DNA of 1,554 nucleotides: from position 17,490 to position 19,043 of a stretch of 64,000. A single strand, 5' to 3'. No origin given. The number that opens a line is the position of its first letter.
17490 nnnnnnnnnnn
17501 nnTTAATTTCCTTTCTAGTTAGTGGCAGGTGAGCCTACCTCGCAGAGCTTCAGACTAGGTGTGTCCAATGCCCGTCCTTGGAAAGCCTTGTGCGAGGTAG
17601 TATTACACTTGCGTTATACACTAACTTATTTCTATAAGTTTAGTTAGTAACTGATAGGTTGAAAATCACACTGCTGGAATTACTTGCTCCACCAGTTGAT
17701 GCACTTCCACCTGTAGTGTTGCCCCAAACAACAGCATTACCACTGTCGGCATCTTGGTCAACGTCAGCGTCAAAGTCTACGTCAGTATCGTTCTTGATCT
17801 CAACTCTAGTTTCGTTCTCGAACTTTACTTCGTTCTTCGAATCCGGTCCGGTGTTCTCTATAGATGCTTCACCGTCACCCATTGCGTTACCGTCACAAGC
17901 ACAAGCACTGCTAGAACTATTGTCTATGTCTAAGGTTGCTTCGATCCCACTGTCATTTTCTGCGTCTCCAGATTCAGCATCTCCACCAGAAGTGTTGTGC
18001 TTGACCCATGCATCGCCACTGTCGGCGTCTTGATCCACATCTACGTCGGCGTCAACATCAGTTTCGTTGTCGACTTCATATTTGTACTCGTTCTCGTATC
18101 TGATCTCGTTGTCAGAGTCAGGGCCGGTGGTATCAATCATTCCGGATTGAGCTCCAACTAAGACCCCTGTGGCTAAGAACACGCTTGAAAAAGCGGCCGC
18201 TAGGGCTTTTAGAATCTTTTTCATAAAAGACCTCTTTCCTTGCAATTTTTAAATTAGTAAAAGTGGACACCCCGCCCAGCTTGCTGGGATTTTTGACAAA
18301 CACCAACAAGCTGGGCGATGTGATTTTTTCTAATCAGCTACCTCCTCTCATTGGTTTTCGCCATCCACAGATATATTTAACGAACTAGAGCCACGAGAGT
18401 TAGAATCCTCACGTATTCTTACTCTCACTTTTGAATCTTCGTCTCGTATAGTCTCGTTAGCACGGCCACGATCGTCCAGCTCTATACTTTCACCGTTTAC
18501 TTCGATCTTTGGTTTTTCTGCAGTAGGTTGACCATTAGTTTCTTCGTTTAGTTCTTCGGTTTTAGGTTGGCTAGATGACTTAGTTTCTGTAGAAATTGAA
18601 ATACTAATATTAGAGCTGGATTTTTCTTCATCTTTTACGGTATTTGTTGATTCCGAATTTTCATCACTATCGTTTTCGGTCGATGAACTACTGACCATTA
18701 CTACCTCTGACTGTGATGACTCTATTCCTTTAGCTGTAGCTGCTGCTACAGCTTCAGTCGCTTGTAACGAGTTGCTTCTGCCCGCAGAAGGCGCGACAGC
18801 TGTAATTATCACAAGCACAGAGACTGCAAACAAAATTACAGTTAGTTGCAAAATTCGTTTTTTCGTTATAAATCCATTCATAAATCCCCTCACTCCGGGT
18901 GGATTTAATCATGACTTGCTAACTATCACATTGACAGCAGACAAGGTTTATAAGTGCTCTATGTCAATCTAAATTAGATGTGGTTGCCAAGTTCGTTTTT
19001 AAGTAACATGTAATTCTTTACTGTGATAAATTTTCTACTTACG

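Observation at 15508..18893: Crp-adjacent cluster of three secreted/anchored proteins built on an unassigned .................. repeat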

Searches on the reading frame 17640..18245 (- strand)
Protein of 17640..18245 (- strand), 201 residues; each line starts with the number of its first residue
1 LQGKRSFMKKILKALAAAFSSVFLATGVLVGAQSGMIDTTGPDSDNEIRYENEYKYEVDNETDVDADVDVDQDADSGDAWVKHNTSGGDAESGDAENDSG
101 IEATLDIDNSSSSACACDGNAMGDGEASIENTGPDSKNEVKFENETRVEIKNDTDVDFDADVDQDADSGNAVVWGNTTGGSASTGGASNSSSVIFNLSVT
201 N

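Call 3: search_protein_families(library=pfam, proteins=[window:17640-18245:-], max_evalue=1)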
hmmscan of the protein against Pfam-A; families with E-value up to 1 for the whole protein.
window:17640-18245:- (201 aa): 2 families
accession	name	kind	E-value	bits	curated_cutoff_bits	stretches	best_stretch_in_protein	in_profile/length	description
PF04773.18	FecR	-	0.016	16.1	24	1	131-165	4-39/97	FecR protein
PF16392.11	DUF5001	-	0.24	11.9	23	1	138-159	7-27/86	Ig-like domain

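Call 4: search_protein_families(library=ncbifam, proteins=[window:17640-18245:-], max_evalue=1)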
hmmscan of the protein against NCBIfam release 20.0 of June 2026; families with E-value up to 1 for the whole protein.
window:17640-18245:- (201 aa): 4 families
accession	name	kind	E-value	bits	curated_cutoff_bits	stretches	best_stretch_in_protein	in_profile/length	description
NF033845.1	MSCRAMM_ClfB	exception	0.00046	18.3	999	1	43-169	617-743/871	MSCRAMM family adhesin clumping factor ClfB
NF033609.2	MSCRAMM_ClfA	exception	0.0013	16.6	1150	1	45-172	675-872/934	MSCRAMM family adhesin clumping factor ClfA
NF000535.3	MSCRAMM_SdrC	exception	0.003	15.6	1700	1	43-168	702-880/963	MSCRAMM family adhesin SdrC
NF012181.0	MSCRAMM_SdrD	exception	0.0032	14.9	2500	1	43-168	1108-1314/1379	MSCRAMM family adhesin SdrD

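Call 8: search_solved_structures(query=window:17640-18245:-, max_evalue=10)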
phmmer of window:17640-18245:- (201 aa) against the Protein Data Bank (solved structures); distinct sequences matched with E-value up to 10: 1.
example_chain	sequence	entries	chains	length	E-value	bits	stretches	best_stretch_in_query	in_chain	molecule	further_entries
9fn1_U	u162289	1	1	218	0.19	14.9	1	68-153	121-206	Vps20/32/60-like protein (ESCRT-III)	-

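Call 13: find_homologous_proteins(query=window:17640-18245:-)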
Query window:17640-18245:- (201 aa): 133 proteins with E <= 0.001 among 430 candidates; the best 120 are listed.
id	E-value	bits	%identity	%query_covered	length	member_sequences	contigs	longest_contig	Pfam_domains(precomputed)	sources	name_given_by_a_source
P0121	3.0e-89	316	78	97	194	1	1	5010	-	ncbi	-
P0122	7.6e-78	279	71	90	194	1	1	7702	-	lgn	-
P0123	8.3e-63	230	65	97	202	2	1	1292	-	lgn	-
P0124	7.8e-61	223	61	97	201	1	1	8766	-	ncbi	-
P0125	2.1e-59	219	59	97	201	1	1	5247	-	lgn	-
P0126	2.9e-59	218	60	97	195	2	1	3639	-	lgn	-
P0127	4.2e-58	214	62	87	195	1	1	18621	-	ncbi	-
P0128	1.6e-57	212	63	97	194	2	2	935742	-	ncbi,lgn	-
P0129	3.3e-57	211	60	100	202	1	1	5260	-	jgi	jgi:DNA-directed RNA polymerase alpha subunit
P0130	1.4e-56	209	58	97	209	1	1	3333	-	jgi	jgi:hypothetical protein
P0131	2.1e-56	209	59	97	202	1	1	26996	-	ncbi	-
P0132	4.4e-55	205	58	88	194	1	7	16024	-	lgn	-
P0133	6.8e-55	204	61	97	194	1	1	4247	-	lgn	-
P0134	3.9e-54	201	58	97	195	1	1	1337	-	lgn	-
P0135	6.1e-54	201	61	97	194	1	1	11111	-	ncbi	-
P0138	6.1e-51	191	55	97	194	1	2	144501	PF04773.19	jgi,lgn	jgi:ferric-dicitrate binding protein FerR (iron transport regulator)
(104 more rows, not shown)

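Call 29: predict_structure(alignment_id=A2)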
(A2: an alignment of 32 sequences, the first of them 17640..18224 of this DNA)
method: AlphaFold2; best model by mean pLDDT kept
length: 194 residues; sequences in the alignment: 32
mean_pLDDT: 43.6   pTM: 0.25
mean pLDDT of the five models: 43.6, 41.3, 37.5, 33.7, 30.7
residues with pLDDT >= 90: 0; 70-90: 0; 50-70: 47; < 50: 147
segments of 3 or more residues with pLDDT < 50: 1-53, 87-147, 153-155, 178-194
pLDDT, mean of each block of 10 residues (from residue 1): 35 33 34 43 41 48 50 53 48 41 43 37 41 40 47 49 54 49 41 43
secondary structure, 60 per line:
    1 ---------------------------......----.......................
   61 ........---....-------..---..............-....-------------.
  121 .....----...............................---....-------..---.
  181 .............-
elements in order: E28-33 E38-68 E72-75 E88-101 H103-106 E120-125 E130-160 E164-167 E180-193

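Call 40: search_protein_representatives(alignment_id=A2)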
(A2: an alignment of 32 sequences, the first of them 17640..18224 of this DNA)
Query: 32 sequences, 195 profile positions. Proteins with E-value up to 0.001 (for the whole library): 2245; up to 1e-10: 1310; up to 1e-30: 316. The best 150 are listed.
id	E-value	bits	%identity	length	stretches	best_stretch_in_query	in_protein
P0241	4.4e-95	333.2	-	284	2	8-195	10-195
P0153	1.0e-89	315.7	-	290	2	2-195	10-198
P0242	8.7e-85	299.6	-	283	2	9-195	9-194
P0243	3.2e-84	297.8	-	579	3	8-177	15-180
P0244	1.4e-83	295.7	-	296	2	9-195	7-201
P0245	6.3e-83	293.6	-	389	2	6-195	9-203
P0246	7.5e-75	267.2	-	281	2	28-195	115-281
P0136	7.7e-75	267.2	-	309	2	10-195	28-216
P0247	6.4e-72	257.6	-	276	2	26-195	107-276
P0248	2.0e-71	256.1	-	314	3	25-195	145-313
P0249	4.6e-70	251.6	-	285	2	4-194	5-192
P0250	1.5e-69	249.9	-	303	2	49-195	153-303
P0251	6.1e-69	247.9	-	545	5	25-191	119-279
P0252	5.4e-65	235.0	-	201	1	3-195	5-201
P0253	1.9e-64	233.3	-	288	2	2-195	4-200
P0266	7.7e-59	215.0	-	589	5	28-184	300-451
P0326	7.5e-49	182.4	-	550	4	28-183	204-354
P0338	9.1e-48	178.8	-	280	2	15-115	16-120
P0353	1.5e-45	171.6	-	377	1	4-193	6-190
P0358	4.1e-45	170.2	-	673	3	30-186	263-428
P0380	1.9e-43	164.7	-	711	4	95-191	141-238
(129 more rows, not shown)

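Call 41: list_cluster_members(proteins=[P0241, P0243, P0245, P0251, P0266, P0326, P0358, P0380, P0353, P0338])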
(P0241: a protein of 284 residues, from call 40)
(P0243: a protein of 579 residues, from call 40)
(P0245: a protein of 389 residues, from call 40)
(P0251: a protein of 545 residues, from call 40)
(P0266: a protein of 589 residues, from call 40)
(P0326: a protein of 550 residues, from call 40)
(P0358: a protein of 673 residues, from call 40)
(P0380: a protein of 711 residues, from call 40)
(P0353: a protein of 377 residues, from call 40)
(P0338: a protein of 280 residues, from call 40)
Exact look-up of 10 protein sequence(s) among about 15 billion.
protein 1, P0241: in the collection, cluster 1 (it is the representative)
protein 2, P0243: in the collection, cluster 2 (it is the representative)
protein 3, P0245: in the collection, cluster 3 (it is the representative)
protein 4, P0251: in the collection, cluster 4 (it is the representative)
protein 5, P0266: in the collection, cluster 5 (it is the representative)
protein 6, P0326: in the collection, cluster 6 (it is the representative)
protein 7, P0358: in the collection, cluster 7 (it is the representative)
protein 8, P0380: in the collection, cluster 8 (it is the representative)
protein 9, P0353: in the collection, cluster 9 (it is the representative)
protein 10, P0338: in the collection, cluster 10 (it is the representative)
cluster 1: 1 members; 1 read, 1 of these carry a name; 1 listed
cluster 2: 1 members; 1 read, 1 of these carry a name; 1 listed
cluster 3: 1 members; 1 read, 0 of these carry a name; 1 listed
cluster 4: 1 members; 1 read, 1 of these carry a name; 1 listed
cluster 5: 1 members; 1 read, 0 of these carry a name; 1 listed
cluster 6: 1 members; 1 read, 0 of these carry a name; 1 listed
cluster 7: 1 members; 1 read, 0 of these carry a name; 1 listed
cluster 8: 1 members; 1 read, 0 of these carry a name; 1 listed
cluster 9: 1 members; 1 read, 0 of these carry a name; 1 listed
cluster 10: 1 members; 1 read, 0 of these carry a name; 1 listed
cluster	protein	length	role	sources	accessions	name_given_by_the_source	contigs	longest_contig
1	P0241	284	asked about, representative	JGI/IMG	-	hypothetical protein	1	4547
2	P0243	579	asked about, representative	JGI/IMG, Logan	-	hypothetical protein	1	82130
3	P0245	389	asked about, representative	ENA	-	-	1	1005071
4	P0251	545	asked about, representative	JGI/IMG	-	hypothetical protein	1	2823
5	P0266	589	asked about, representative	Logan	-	-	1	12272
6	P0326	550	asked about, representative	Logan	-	-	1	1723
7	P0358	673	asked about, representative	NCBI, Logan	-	-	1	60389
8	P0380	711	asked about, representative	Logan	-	-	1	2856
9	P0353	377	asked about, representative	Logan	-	-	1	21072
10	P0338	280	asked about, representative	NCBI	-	-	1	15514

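Call 42: search_solved_structures(query=A2, max_evalue=10)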
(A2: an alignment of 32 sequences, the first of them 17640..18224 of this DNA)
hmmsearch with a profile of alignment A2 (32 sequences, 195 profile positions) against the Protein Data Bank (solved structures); distinct sequences matched with E-value up to 10: 0.

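Call 44: search_protein_families(library=pfam, alignment_id=A2, max_evalue=1)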
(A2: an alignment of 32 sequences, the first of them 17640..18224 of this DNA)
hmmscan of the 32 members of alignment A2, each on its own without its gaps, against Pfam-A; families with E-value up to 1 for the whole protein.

A. member 1, window:17640-18224:- (194 aa): 2 families
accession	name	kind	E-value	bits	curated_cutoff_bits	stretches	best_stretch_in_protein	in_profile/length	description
PF04773.18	FecR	-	0.014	16.2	24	1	124-158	4-39/97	FecR protein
PF16392.11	DUF5001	-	0.23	11.9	23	1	131-152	7-27/86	Ig-like domain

B. families by the number of members that match (of 32 scanned): 22 families
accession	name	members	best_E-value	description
PF04773.18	FecR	6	1.6e-06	FecR protein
PF16392.11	DUF5001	4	0.019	Ig-like domain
PF07377.18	DUF1493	3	0.053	Protein of unknown function (DUF1493)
PF14155.11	DUF4307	2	0.32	Domain of unknown function (DUF4307)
PF20187.3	DUF6550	1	0.0055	Family of unknown function (DUF6550)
PF03160.20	Calx-beta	1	0.03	Calx-beta domain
PF18346.7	SH3_15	1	0.039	Mind bomb SH3 repeat domain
PF02330.21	MAM33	1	0.048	Mitochondrial glycoprotein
PF05117.17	DUF695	1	0.053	Family of unknown function (DUF695)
PF18836.7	B_solenoid_ydck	1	0.068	YdcK Beta solenoid repeat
PF00347.28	Ribosomal_L6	1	0.094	Ribosomal protein L6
PF18692.7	DUF5640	1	0.12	Family of unknown function (DUF5640)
PF12947.13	EGF_3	1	0.13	EGF domain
PF10182.14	Flo11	1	0.18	Flo11 domain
PF21307.2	Glyco_hydro_95_C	1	0.2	Glycoside hydrolase family 95, C-terminal domain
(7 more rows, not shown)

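Call 45: search_protein_families(library=pfam, proteins=[P0138, P0243, P0251, P0266, P0245, P0358, P0380, P0241], max_evalue=0.1)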
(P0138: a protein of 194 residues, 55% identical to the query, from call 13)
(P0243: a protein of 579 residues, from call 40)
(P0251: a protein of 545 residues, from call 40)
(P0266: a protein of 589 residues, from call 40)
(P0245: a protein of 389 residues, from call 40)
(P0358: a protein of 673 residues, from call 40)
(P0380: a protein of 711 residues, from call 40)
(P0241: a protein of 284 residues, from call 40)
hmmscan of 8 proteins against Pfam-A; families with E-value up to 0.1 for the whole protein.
P0138 (194 aa): 3 families
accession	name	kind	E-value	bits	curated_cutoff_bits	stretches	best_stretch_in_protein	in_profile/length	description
PF04773.18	FecR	-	1.6e-06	28.9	24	2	32-84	5-52/97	FecR protein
PF02330.21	MAM33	-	0.048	14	21.9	1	47-124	52-131/212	Mitochondrial glycoprotein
PF05117.17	DUF695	-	0.053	14.3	23.1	0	44-119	11-87/134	Family of unknown function (DUF695)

P0243 (579 aa): 0 families

P0251 (545 aa): 0 families

P0266 (589 aa): 1 family
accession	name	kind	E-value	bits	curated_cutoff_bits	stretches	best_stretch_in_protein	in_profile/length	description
PF22384.1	PBP2_Ca3427_like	-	0.052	14.4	27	0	89-145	2-60/95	Ca3427-like PBP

P0245 (389 aa): 0 families

P0358 (673 aa): 0 families

P0380 (711 aa): 0 families

P0241 (284 aa): 1 family
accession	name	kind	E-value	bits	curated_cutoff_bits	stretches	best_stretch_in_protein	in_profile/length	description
PF18836.7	B_solenoid_ydck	-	0.017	15.4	30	0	251-261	4-14/17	YdcK Beta solenoid repeat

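Call 47: find_encoding_contigs(protein=P0266, flank=6000, max_places=2)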
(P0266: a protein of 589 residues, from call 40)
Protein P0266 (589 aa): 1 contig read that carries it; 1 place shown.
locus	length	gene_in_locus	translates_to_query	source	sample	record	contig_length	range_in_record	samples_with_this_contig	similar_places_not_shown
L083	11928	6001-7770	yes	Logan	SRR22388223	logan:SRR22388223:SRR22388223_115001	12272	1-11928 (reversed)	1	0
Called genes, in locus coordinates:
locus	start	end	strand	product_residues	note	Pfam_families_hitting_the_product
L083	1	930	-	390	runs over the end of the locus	-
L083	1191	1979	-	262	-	-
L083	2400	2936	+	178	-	-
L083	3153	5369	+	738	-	-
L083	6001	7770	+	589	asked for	-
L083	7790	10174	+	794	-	-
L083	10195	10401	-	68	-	-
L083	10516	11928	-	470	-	?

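Call 48: find_encoding_contigs(protein=P0243, flank=6000, max_places=2)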
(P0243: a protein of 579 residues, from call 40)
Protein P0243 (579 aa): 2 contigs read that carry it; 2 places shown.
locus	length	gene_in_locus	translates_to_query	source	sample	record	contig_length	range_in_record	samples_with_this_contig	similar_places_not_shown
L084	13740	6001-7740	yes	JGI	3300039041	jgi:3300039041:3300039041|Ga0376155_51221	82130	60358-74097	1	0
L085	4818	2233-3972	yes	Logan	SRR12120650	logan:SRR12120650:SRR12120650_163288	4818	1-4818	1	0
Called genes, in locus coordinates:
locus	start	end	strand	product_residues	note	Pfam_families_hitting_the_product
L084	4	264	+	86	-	-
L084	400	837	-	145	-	PF12802:MarR_2 (weak), PF01047:MarR (weak)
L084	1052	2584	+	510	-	PF03136:Pup_ligase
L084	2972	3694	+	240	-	-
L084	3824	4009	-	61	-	-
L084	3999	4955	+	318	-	-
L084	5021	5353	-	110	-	-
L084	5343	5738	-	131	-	-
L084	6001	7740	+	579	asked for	-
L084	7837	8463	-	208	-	-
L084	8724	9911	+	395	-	PF00291:PALP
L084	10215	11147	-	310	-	PF01545:Cation_efflux, PF16916:ZT_dimer (weak)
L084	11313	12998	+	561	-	PF00535:Glycos_transf_2, PF13641:Glyco_tranf_2_3, PF13506:Glyco_transf_21, PF13632:Glyco_trans_2_3, PF03552:Cellulose_synt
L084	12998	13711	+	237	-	PF25973:BSH_CzcB (faint), PF00364:Biotin_lipoyl (faint), PF25984:BSH_YknX (weak)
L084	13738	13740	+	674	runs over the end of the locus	PF17652:Glyco_hydro81C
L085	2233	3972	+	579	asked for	-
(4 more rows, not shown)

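Call 50: find_homologous_proteins(query=L083:7790-10174:+)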
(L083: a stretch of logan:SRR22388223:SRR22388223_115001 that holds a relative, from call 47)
Query L083:7790-10174:+ (794 aa): 378 proteins with E <= 0.001 among 8000 candidates; the best 120 are listed.
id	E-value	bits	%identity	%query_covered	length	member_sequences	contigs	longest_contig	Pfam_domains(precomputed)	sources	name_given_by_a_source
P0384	0.0e+0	1643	100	100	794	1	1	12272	-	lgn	-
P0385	2.5e-195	669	46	99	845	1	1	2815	-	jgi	jgi:hypothetical protein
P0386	2.3e-186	640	46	98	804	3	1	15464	-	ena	-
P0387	4.2e-181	622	45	98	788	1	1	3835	-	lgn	-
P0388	7.6e-173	595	47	95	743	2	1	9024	-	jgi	jgi:hypothetical protein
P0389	1.5e-166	574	45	96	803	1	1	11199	-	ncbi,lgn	-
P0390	1.6e-158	548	46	79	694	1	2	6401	-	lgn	-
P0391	1.5e-156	541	47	77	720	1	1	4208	-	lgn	-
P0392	6.7e-90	321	35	86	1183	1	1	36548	-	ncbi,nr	ncbi:MAG: hypothetical protein HY459_00640 [Parcubacteria group bacterium]|nr:hypothetical protein [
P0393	3.5e-82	295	36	78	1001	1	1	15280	-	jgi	jgi:hypothetical protein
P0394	1.1e-81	294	35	76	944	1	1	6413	-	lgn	-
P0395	1.1e-81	294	40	59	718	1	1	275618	-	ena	-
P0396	5.5e-79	285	36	69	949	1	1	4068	-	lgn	-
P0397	2.8e-77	279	32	77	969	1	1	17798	-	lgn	-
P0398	2.7e-76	276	41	55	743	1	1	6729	-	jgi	-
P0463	3.6e-55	206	34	71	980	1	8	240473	PF00404.25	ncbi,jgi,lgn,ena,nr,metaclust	ncbi:MAG: hypothetical protein A3A12_01265 [Candidatus Staskawiczbacteria bacterium RIFCSPLOWO2_01_F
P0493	2.5e-50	190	41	54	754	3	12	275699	-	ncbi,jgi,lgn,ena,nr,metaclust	ncbi:MAG: hypothetical protein UU73_C0003G0274 [Candidatus Daviesbacteria bacterium GW2011_GWA1_41_6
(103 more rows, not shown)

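Call 53: search_solved_structures(query=P0138, max_evalue=10, show_alignments=2)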
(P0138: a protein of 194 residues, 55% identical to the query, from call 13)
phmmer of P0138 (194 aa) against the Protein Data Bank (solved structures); distinct sequences matched with E-value up to 10: 0.

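Call 71: find_encoding_contigs(protein=P0493, flank=6000, max_places=1)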
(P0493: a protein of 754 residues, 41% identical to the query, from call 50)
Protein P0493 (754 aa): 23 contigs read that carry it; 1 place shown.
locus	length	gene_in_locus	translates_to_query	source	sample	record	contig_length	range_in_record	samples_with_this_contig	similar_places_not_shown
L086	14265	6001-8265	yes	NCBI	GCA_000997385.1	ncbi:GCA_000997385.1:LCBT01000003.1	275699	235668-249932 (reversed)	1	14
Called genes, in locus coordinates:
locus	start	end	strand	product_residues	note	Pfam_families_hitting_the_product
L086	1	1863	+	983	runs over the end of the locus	PF13506:Glyco_transf_21 (weak), PF00535:Glycos_transf_2, PF13641:Glyco_tranf_2_3, PF13632:Glyco_trans_2_3, PF13229:Beta_helix, PF05048:NosD, PF13229:Beta_helix, PF05048:NosD, +1 more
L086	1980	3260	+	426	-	PF07602:DUF1565 (faint), PF13229:Beta_helix (weak)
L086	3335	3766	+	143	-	-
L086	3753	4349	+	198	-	-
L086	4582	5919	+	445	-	-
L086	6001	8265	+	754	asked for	-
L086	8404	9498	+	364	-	-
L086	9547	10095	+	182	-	PF04203:Sortase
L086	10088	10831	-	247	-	PF04402:SIMPL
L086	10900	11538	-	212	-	-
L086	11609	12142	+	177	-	-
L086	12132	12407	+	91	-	-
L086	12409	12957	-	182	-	PF07099:DUF1361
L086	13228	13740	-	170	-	PF00293:NUDIX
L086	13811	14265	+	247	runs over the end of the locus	PF18915:DUF5667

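Call 72: find_encoding_contigs(protein=P0463, flank=6000, max_places=1)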
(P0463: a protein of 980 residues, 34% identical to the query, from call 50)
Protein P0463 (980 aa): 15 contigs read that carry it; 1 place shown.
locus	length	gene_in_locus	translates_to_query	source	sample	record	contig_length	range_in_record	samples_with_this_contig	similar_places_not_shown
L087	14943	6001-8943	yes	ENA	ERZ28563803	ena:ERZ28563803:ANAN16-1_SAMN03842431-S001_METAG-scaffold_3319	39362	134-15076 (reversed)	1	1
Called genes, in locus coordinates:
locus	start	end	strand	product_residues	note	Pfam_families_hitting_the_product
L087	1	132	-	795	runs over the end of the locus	PF26299:MurL_N, PF26298:MurL_epimerase_C, PF02875:Mur_ligase_C (faint), PF08245:Mur_ligase_M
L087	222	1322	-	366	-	-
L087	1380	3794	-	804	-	-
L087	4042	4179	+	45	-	-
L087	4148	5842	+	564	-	-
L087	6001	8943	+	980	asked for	PF00404:Dockerin_1 (weak)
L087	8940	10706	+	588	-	-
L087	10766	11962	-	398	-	PF00082:Peptidase_S8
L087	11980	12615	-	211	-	PF03167:UDG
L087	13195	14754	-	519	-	-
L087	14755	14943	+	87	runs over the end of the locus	-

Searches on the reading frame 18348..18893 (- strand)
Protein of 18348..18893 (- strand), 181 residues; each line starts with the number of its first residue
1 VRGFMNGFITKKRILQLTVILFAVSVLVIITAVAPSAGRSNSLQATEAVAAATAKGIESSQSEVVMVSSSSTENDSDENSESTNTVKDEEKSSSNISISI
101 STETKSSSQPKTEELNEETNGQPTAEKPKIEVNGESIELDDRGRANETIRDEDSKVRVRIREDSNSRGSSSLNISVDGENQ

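Call 3: search_protein_families(library=pfam, proteins=[window:18348-18893:-], max_evalue=1)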
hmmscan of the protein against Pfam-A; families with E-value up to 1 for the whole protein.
window:18348-18893:- (181 aa): 2 families
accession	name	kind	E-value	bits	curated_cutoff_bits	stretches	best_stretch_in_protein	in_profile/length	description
PF16130.10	DUF4842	-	0.11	13.1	22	1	36-108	33-106/208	Domain of unknown function (DUF4842)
PF24871.1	Piezo_TM1-24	-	0.54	9.1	28.8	1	41-119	307-382/682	Piezo TM1-24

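Call 4: search_protein_families(library=ncbifam, proteins=[window:18348-18893:-], max_evalue=1)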
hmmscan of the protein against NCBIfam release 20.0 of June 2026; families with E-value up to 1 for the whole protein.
window:18348-18893:- (181 aa): 9 families
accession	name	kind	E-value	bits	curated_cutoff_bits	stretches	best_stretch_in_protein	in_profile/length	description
TIGR00900.1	2A0121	subfamily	0.0074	15.7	319.6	1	3-59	148-204/364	H+ Antiporter protein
NF047351.1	lipase_YSIRK_Sa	exception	0.021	13.1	650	1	12-137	10-134/704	YSIRK-targeted triacylglycerol lipase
TIGR04456.1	LruC_dom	domain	0.042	14.1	36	1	32-108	62-141/243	LruC domain-containing protein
NF003117.0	PRK04036.1-2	equivalog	0.086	11.2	993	1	26-160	45-178/650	DNA-directed DNA polymerase II small subunit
NF043060.1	MAP_0585_fam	equivalog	0.11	12.5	170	1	50-125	43-127/319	MAP_0585 family protein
NF040553.1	SGO_0316_fam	subfamily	0.16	9.5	1400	1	25-168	20-173/1486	SGO_0316/SGO_0317 family LPXTG-anchored serine peptidase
NF009611.0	PRK13108.1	equivalog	0.24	10.3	636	1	31-144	313-428/476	prolipoprotein diacylglyceryl transferase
NF008871.0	PRK11907.1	equivalog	0.67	8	1266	1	33-131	16-110/814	bifunctional 2',3'-cyclic-nucleotide 2'-phosphodiesterase/3'-nucleotidase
NF040526.1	SCO0930_lipo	equivalog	0.74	9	275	1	18-84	5-73/311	SCO0930 family lipoprotein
